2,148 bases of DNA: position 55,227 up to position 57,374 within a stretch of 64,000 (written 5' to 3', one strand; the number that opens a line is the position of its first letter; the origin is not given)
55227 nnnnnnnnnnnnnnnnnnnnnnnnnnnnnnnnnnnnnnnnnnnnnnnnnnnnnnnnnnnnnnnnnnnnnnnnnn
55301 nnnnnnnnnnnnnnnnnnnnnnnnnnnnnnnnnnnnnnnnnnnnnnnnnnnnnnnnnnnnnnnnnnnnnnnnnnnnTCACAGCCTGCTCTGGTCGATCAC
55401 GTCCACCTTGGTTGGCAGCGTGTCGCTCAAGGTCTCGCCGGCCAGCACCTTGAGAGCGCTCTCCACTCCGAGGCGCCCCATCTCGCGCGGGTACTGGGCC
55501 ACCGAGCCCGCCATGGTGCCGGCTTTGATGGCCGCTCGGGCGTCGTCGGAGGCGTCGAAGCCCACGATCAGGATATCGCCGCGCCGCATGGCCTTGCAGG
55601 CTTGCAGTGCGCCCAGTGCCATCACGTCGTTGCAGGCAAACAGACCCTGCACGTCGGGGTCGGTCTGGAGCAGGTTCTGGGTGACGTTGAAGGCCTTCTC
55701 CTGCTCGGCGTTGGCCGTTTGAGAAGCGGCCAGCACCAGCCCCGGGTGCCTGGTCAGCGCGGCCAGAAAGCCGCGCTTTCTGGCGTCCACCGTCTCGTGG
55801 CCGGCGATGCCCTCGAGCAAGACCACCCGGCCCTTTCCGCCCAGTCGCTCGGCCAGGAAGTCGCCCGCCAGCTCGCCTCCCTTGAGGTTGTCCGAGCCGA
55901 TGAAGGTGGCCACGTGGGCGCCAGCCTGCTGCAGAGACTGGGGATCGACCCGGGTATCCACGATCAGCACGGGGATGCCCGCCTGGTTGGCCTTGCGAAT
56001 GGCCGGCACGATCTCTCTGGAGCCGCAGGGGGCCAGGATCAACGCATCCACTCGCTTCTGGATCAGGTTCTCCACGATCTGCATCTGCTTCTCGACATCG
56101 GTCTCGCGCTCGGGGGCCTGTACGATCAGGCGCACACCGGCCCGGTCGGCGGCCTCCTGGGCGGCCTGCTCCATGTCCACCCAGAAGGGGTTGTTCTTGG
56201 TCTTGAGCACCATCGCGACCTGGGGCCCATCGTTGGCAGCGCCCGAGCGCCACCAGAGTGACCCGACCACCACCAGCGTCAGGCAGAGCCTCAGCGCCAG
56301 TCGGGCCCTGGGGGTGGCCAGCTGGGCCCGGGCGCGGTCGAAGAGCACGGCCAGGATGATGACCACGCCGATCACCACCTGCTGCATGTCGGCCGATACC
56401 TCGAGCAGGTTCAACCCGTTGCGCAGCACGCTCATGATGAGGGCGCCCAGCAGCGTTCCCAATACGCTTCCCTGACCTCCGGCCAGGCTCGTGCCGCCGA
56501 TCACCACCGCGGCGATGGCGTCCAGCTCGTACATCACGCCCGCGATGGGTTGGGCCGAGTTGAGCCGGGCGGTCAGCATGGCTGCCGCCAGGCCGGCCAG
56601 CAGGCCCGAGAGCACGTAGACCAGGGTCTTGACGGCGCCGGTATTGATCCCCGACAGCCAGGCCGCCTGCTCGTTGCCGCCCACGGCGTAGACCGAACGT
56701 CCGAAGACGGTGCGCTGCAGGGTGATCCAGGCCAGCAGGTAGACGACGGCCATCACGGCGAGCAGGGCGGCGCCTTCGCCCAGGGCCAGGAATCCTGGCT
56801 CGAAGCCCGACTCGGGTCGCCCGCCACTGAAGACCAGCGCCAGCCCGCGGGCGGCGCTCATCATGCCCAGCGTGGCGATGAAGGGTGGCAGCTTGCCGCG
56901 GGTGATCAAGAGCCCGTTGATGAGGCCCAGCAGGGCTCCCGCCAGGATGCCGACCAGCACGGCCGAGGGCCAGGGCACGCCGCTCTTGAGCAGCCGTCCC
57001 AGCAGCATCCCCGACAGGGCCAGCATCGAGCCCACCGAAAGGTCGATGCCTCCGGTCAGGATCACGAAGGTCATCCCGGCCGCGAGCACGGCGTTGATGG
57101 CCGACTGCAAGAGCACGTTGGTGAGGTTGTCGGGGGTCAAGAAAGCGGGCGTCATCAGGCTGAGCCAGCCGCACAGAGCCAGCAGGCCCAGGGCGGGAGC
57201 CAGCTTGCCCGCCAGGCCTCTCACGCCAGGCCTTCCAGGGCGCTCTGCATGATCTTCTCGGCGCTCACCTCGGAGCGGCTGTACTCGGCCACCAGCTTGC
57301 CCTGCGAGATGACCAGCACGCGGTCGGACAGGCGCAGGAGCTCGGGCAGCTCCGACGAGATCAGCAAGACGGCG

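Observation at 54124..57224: In-frame fusion of ABC sugar permease and periplasmic binding protein, with a coupled 417-aa unknown protein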

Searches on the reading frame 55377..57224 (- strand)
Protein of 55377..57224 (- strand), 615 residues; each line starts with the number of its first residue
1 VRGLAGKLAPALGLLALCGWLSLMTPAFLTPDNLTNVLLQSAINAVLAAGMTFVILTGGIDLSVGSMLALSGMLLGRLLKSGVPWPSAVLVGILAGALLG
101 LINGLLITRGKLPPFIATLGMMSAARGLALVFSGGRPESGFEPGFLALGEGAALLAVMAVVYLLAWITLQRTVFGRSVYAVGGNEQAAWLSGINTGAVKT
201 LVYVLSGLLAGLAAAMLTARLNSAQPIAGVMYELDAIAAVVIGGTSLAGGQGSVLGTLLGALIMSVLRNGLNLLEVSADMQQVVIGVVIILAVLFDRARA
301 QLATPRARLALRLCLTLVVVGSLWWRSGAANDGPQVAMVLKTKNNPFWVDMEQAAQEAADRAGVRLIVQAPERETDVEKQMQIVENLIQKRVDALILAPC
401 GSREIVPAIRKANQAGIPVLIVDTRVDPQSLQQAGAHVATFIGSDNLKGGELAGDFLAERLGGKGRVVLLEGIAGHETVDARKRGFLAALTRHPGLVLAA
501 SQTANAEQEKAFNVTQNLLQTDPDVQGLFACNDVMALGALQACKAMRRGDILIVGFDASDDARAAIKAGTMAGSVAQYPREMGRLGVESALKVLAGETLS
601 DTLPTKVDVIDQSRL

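Call 5: search_protein_families(library=pfam, proteins=[window:55377-57224:-], max_evalue=0.01)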
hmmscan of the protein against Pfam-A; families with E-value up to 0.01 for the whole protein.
window:55377-57224:- (615 aa): 5 families
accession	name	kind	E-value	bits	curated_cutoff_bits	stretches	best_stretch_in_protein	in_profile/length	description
PF13407.12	Peripla_BP_4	-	3.1e-65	220.7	35.1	1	336-597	1-257/258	Periplasmic binding protein domain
PF02653.21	BPD_transp_2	-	1.5e-49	169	26.8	1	34-293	2-269/269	Branched-chain amino acid transport system / permease component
PF00532.27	Peripla_BP_1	-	2.9e-22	79.9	22.2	1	335-546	3-204/281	Periplasmic binding proteins and sugar binding domain of LacI family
PF13377.12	Peripla_BP_3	-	6.4e-13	49.5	26.5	1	471-597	16-148/167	Periplasmic binding protein-like domain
PF07905.16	PucR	-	0.0076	17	33.5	0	374-426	53-105/118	Purine catabolism regulatory protein-like family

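Call 6: find_homologous_proteins(query=window:55377-57224:-, max_evalue=1e-10)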
Query window:55377-57224:- (615 aa): 7847 proteins with E <= 1e-10 among 8000 candidates; the best 120 are listed.
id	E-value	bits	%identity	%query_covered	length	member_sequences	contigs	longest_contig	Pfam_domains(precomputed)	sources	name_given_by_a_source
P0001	0.0e+0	1293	100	100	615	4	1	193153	PF13377.13,PF00532.28,PF13407.13,PF02653.22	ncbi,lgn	ncbi:MAG: transporter [Candidatus Xenobia bacterium]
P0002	0.0e+0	1196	92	100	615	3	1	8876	PF13377.13,PF00532.28,PF13407.13,PF02653.22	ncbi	-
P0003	0.0e+0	1048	81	100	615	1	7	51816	PF13377.13,PF00532.28,PF13407.13,PF02653.22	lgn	-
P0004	1.5e-297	1006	79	97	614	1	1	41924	PF13377.13,PF00532.28,PF13407.13,PF02653.22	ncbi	-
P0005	1.7e-286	969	77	95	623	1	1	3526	PF13377.13,PF00532.28,PF13407.13,PF02653.22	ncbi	ncbi:MAG: substrate-binding domain-containing protein [Candidatus Eremiobacterota bacterium]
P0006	6.5e-286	968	79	94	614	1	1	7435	PF13377.13,PF00532.28,PF13407.13,PF02653.22,PF13458.13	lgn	-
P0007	8.8e-281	951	78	96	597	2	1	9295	PF13377.13,PF00532.28,PF13407.13,PF02653.22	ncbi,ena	-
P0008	1.3e-273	927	74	99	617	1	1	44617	PF13377.13,PF00532.28,PF13407.13,PF02653.22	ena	-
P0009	1.3e-272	924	72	98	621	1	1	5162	PF13377.13,PF00532.28,PF13407.13,PF02653.22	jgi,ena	-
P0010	3.3e-272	922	73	96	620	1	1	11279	PF13377.13,PF00532.28,PF13407.13,PF02653.22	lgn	-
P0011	1.1e-269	914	72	98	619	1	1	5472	PF13377.13,PF00532.28,PF13407.13,PF02653.22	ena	-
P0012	1.3e-269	914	72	98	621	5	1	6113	PF13377.13,PF00532.28,PF13407.13,PF02653.22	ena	-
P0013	3.4e-269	912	71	98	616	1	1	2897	PF13377.13,PF00532.28,PF13407.13,PF02653.22,PF13458.13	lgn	-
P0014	1.1e-267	907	71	98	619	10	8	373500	PF13377.13,PF00532.28,PF13407.13,PF02653.22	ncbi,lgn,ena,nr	ncbi:MAG: substrate-binding domain-containing protein [Candidatus Eremiobacteraeota bacterium]|nr:su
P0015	3.8e-267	906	72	98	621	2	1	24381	PF13377.13,PF00532.28,PF13407.13,PF02653.22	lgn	-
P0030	1.3e-223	762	50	100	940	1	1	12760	PF13377.13,PF00532.28,PF13407.13,PF02653.22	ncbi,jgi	-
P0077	9.9e-177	607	51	100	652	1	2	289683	PF13377.13,PF00532.28,PF13407.13,PF02653.22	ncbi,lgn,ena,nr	ncbi:MAG: substrate-binding domain-containing protein [Acidobacteriia bacterium]|nr:substrate-bindin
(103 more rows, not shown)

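Call 7: search_protein_families(library=ncbifam, proteins=[window:55377-57224:-], max_evalue=0.01)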
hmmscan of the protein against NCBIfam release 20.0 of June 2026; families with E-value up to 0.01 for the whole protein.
window:55377-57224:- (615 aa): 40 families (the best 25 are shown)
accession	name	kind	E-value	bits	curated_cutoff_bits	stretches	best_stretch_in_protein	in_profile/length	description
NF007067.0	PRK09512.1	equivalog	2.1e-84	283.5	398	1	13-298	25-319/321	ribose ABC transporter permease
NF040906.3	GguB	equivalog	3.6e-71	240.4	450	2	155-296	228-369/375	multiple monosaccharide ABC transporter permease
NF007936.0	PRK10653.1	equivalog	4.2e-67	226.5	337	1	330-610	23-293/295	ribose ABC transporter substrate-binding protein RbsB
NF007252.0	PRK09699.1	equivalog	3.1e-65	220.6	396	1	22-298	41-323/326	D-allose ABC transporter permease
NF007254.0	PRK09701.1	equivalog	8.8e-63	212.3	335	1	327-589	18-282/311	D-allose transporter substrate-binding protein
NF008441.0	PRK11285.1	equivalog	1.1e-58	199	378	1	20-301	42-328/333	L-arabinose ABC transporter permease AraH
NF007014.0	PRK09478.1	equivalog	1.2e-54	185.9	386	1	14-298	22-330/336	galactose/methyl galactoside ABC transporter permease MglC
NF008630.0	PRK11618.1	equivalog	1.8e-48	165.5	363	1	22-306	24-319/331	galactofuranose ABC transporter, permease protein YjfF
NF011961.0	PRK15432.1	equivalog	1.9e-41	142.4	388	1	12-300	15-309/344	autoinducer 2 ABC transporter permease LsrC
NF041862.1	YtfT_transport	equivalog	9e-41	140.1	535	1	36-295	58-323/339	galactofuranose ABC transporter, ATP-binding protein YtfT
NF011612.1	PRK15038.1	equivalog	3.6e-34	118.4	500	1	45-294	43-303/322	autoinducer 2 ABC transporter permease LsrD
NF041827.1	YtfQ_transport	equivalog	1.4e-27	96.4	510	1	354-583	46-276/320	galactofuranose ABC transporter, galactofuranose-binding protein YtfQ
TIGR02637.1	RhaS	equivalog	8.7e-24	84.3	342.25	1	336-597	1-259/302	rhamnose ABC transporter substrate-binding protein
NF007743.0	PRK10423.1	equivalog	1.1e-18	67.4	531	1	326-596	52-310/330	ribose operon transcriptional repressor RbsR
NF052284.1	rhzpin_SBP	equivalog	4.8e-17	62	420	1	343-585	11-246/289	rhizopine catabolism ABC transporter substrate-binding protein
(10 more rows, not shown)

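Call 24: find_encoding_contigs(protein=P0014, flank=7000, max_places=1)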
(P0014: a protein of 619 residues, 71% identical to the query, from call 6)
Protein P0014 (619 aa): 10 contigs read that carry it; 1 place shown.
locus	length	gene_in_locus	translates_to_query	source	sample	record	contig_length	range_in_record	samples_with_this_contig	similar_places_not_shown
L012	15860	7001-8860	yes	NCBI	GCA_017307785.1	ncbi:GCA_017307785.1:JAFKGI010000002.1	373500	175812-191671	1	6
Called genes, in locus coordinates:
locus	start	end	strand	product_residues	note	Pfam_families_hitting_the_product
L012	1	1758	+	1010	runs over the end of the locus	-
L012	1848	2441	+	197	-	-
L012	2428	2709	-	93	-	-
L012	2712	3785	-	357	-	PF06832:BiPBP_C (faint), PF17957:Big_7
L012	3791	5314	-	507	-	-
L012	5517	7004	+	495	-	PF00005:ABC_tran, PF13304:AAA_21 (faint), PF00005:ABC_tran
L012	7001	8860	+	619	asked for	PF02653:BPD_transp_2, PF00532:Peripla_BP_1, PF13407:Peripla_BP_4, PF13377:Peripla_BP_3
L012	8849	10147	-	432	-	PF22741:PTP-NADK, PF03162:Y_phosphatase2 (weak), PF13350:Y_phosphatase3, PF22784:PTP-SAK, PF22785:Tc-R-P, PF00102:Y_phosphatase (weak)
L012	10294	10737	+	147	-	PF07681:DoxX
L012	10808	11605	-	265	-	PF01048:PNP_UDP_1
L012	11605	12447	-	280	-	PF00135:COesterase, PF02129:Peptidase_S15 (faint), PF01738:DLH (faint), PF20434:BD-FAE, PF00561:Abhydrolase_1 (faint), PF07859:Abhydrolase_3, PF12697:Abhydrolase_6 (weak), PF00326:Peptidase_S9, +1 more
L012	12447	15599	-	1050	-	PF01734:Patatin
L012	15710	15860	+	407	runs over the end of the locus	PF05977:MFS_3, PF07690:MFS_1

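Call 25: find_encoding_contigs(protein=P0077, flank=7000, max_places=1)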
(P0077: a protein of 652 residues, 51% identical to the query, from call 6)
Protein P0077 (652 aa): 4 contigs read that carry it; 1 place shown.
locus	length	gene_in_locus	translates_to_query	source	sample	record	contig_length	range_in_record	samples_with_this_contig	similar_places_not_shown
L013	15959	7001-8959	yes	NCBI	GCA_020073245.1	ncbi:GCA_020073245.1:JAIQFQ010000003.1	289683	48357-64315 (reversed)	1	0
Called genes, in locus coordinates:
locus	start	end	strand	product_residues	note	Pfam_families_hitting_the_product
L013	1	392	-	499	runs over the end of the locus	PF00128:Alpha-amylase, PF22460:Neopullulanase-like_C (weak)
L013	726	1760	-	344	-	PF25174:Beta-prop_THOC3 (faint)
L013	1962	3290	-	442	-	PF00328:His_Phos_2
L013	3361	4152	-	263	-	PF13557:Phenol_MetA_deg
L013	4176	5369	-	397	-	PF02333:Phytase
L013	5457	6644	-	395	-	PF08240:ADH_N, PF16912:Glu_dehyd_C (faint), PF00107:ADH_zinc_N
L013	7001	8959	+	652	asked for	PF02653:BPD_transp_2, PF00532:Peripla_BP_1, PF13407:Peripla_BP_4, PF13377:Peripla_BP_3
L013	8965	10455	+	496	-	PF00005:ABC_tran, PF09818:ABC_ATPase (faint), PF13304:AAA_21 (faint), PF00005:ABC_tran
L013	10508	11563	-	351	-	PF00356:LacI, PF00532:Peripla_BP_1, PF13407:Peripla_BP_4, PF13377:Peripla_BP_3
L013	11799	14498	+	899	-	PF13620:CarboxypepD_reg, PF13715:CarbopepD_reg_2, PF07715:Plug, PF00593:TonB_dep_Rec_b-barrel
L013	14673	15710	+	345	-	PF01408:GFO_IDH_MocA, PF02894:GFO_IDH_MocA_C, PF22725:GFO_IDH_MocA_C3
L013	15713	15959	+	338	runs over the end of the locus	PF01408:GFO_IDH_MocA, PF22725:GFO_IDH_MocA_C3, PF02894:GFO_IDH_MocA_C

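Call 26: find_encoding_contigs(protein=P0030, flank=7000, max_places=1)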
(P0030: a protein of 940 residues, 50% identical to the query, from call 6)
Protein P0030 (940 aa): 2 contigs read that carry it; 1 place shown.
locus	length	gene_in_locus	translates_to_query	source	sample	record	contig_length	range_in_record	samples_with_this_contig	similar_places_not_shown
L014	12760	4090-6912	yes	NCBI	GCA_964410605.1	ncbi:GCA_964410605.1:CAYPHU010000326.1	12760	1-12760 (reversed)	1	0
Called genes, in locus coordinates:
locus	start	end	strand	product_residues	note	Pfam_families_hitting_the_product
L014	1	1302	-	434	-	?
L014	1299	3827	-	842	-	PF04055:Radical_SAM (weak), PF13353:Fer4_12 (weak)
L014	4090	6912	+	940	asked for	PF02653:BPD_transp_2, PF00532:Peripla_BP_1, PF13407:Peripla_BP_4, PF13377:Peripla_BP_3, PF00532:Peripla_BP_1, PF13407:Peripla_BP_4, PF13377:Peripla_BP_3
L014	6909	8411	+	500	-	PF00005:ABC_tran, PF13304:AAA_21 (faint), PF00005:ABC_tran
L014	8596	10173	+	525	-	-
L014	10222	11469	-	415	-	PF00144:Beta-lactamase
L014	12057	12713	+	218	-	-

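Call 41: search_solved_structures(query=window:55377-57224:-, max_evalue=1e-10)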
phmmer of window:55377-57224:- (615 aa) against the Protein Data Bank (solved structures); distinct sequences matched with E-value up to 1e-10: 82 (the best 60 are shown).
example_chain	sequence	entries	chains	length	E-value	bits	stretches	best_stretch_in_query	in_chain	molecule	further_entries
2ioy_A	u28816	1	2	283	3.9e-61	210.5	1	336-612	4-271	Periplasmic sugar-binding protein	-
5dte_A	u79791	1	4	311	1.4e-59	205.4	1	326-601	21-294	Monosaccharide-transporting ATPase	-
2gx6_A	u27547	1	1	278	6.9e-52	180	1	336-608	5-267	D-ribose-binding periplasmic protein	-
1dbp_A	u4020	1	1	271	9.2e-52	179.5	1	336-607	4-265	D-RIBOSE-BINDING PROTEIN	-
1urp_A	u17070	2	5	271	9.9e-52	179.4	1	336-607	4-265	D-RIBOSE-BINDING PROTEIN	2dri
1ba2_A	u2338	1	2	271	1.3e-51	179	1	336-607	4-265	D-RIBOSE-BINDING PROTEIN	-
1drj_A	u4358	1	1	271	1.1e-50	176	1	336-607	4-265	D-RIBOSE-BINDING PROTEIN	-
1drk_A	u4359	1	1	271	3.3e-50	174.4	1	336-607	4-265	D-RIBOSE-BINDING PROTEIN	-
4zjp_A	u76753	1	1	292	3.1e-49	171.2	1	335-610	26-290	Monosaccharide-transporting ATPase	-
8wl5_A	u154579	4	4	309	2.2e-47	165.1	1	334-589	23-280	Allose ABC transporter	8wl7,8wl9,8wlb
1gub_A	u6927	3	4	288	3.6e-47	164.4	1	335-589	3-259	D-ALLOSE-BINDING PERIPLASMIC PROTEIN | PROTEIN (PRECURSOR OF PERIPLASMIC SUGAR RECEPTOR)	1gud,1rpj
7e7m_A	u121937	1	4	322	2e-45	158.6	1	336-600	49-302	D-ribose ABC transporter substrate-binding protein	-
4yle_A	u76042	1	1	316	9.2e-42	146.5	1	315-609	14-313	Periplasmic binding protein/LacI transcriptional regulator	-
4wut_A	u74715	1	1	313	2.4e-40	141.8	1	335-612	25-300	ABC transporter substrate binding protein (Ribose)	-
9jwl_A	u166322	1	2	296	1.2e-39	139.5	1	336-589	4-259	MSD1-holo chainA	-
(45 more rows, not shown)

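Call 64: find_related_loci(query=A2, collection=genome_contigs, flank=3000)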
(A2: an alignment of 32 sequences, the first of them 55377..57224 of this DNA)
Query A2 (615 aa) in genome_contigs; peptide patterns used: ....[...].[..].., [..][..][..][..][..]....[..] (x = any residue, [..] = any of these).
600 stretches matched a pattern (row limit reached: there are more); 593 encode a relative of the query (tblastn E <= 1e-3); the best 80 are kept; 80 distinct loci.
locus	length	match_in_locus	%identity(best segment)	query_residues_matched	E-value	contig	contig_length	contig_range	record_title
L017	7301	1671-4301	46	7-612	3e-168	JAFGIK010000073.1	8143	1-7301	MAG: Candidatus Dojkabacteria bacterium isolate Zod_Metabat.200 k87_8519069, whole genome shotgun sequence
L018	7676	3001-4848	46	21-614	6e-147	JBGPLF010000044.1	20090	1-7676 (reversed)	MAG: bacterium isolate OBJ_0618_7090110_269 k141_400720_length_20090_cov_10.0000, whole genome shotgun sequence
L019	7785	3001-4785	45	26-612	7e-143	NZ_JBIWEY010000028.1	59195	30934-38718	Lysinibacillus sp. NPDC096418 NPDC096418_263_G6.ctg-0028, whole genome shotgun sequence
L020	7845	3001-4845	43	14-615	1e-134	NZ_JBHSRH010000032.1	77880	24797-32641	Streptomyces pratens strain JCM 19679 GCM70027163_121, whole genome shotgun sequence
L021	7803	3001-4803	44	14-601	3e-134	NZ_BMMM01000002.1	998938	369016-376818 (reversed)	Streptomyces albiflavescens strain CGMCC 4.7111 sequence02, whole genome shotgun sequence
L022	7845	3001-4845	44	24-615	1e-133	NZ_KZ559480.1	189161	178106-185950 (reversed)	Nonomuraea indica strain DRQ-2 Scaffold16, whole genome shotgun sequence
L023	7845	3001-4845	43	14-615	2e-133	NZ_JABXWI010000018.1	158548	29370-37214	Streptomyces caniscabiei strain NE06-02D NODE_18_length_158548_cov_39.862050, whole genome shotgun sequence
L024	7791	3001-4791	45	14-599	7e-133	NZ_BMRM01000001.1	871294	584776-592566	Streptomyces cinerochromogenes strain JCM 3385 sequence01, whole genome shotgun sequence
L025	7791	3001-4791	44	14-599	8e-133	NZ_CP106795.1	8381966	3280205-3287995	Streptomyces albidocamelliae strain HUAS 14-6 chromosome, complete genome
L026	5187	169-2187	42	7-615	1e-133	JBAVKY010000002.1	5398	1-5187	MAG: Propionicimonas sp. isolate MFD03980_ilm_asm_bin6 k127_48692, whole genome shotgun sequence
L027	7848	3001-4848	41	14-615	1e-130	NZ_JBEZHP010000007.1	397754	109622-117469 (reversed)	Streptomyces sp. NPDC048641 NPDC048641_97_G5.ctg-0007, whole genome shotgun sequence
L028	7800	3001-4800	44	14-601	7e-131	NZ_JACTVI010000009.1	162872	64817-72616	Streptomyces sp. TRM68367 scaffold9, whole genome shotgun sequence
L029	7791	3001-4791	45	14-599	4e-130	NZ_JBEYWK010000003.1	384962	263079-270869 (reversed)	Streptomyces sp. NPDC046985 NPDC046985_51_B9.ctg-0003, whole genome shotgun sequence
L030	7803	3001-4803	44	14-601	1e-128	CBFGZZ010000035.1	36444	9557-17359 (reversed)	MAG TPA_asm: uncultured Streptomyces sp. isolate SRR29654721_metabat2_23 genome assembly, contig: ERZ27252565.407, whole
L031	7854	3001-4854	43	14-615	7e-129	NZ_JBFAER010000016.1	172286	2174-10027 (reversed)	Streptomyces sp. NPDC020403 NPDC020403_118_A4.ctg-0016, whole genome shotgun sequence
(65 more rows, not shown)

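Call 74: search_dna_similar(query=window:55380-57224:-, collection=plasmids, mode=protein, max_rows=25, max_evalue=1e-30)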
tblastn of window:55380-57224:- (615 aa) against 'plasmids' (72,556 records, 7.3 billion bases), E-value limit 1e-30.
Records with a match: 397; places in all: 420; records where one place covers at least 80% of the query: 48.
Best place of each record, by identity: <60% 397.
By first word of the organism name: Sinorhizobium 85; Rhizobium 51; Klebsiella 36; Citrobacter 36; Ensifer 18; Enterobacter 15; Paracoccus 14; Vibrio 10; Shinella 10; Clostridium 9; and 46 more.
By predicted mobility (MOB-suite, as given by PLSDB): non-mobilizable 224; conjugative 92; mobilizable 81.
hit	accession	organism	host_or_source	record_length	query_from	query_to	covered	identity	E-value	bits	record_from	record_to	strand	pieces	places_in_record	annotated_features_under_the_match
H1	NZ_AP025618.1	Thermus thermophilus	-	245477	26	596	87%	49.2%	6e-89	354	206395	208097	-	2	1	D-ribose ABC transporter substrate-binding protein | ribose ABC transporter permease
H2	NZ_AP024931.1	Thermus thermophilus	-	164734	26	596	87%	49.2%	7e-89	354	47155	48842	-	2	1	ribose ABC transporter permease | D-ribose ABC transporter substrate-binding protein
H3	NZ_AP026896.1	Aeromonas caviae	Microbe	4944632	24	612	96%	43.5%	4e-103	350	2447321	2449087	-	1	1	none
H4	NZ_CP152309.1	Vibrio tritonius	-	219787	26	612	91%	46.0%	1e-89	357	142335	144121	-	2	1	rbsB: ribose ABC transporter substrate-binding protein RbsB | rbsC: ribose ABC transporter permease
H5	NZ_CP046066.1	Vibrio sp. THAF191d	pure culture,Surface of a polyethylene ...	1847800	24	610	89%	46.6%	6e-51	364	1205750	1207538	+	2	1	none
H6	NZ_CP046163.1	Vibrio sp. THAF191c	pure culture,Surface of a polyethylene ...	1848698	24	610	89%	46.6%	6e-51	364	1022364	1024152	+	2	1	none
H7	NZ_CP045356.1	Vibrio sp. THAF64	pure culture,Surface of a sandy ...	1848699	24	610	89%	46.6%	6e-51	364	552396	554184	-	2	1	none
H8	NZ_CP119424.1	Photobacterium sp. DA100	-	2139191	24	612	96%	43.1%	2e-102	348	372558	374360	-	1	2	none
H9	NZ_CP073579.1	Photobacterium sp. GJ3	-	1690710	24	610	89%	46.0%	2e-49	359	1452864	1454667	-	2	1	record has no annotation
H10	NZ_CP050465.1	Vibrio campbellii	single cell,seawater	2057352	24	610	89%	45.4%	4e-50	362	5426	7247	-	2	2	none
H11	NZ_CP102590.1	Niallia taxi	-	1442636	24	603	88%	45.9%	3e-44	348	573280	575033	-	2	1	none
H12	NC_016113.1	Streptantibioticus cattleyicolor NRRL 8057 = DSM 46488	-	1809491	28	599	93%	43.4%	3e-94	325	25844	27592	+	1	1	none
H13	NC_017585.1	Streptantibioticus cattleyicolor NRRL 8057 = DSM 46488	-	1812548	28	599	93%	43.4%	3e-94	325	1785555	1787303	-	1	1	none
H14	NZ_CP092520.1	Cetobacterium somerae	Danio rerio,tissue sample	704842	24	612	91%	43.8%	6e-86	345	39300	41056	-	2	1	rbsC: ribose ABC transporter permease | rbsB: ribose ABC transporter substrate-binding protein RbsB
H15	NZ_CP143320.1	Cetobacterium somerae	intestine of Yellow Catfish,pure culture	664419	24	612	90%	44.4%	6e-86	345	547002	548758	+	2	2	rbsC: ribose ABC transporter permease | rbsB: ribose ABC transporter substrate-binding protein RbsB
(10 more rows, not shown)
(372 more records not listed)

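Call 75: get_annotated_region(hit=H12, flank=4000)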
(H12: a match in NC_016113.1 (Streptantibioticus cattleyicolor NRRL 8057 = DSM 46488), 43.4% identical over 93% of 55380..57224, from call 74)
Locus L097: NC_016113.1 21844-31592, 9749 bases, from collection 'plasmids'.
description: Streptantibioticus cattleyicolor NRRL 8057 = DSM 46488 plasmid pSCAT, complete sequence
organism: Streptantibioticus cattleyicolor NRRL 8057 = DSM 46488 (NCBI taxid 1003195)
taxonomy: Bacteria; Actinomycetota; Actinomycetes; Kitasatosporales; Streptomycetaceae; Streptantibioticus; Streptantibioticus cattleyicolor; Streptantibioticus cattleyicolor NRRL 8057 = DSM 46488
host: -; source: -; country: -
typing (MOB-suite, as given by PLSDB): mobilizable; relaxase MOBP
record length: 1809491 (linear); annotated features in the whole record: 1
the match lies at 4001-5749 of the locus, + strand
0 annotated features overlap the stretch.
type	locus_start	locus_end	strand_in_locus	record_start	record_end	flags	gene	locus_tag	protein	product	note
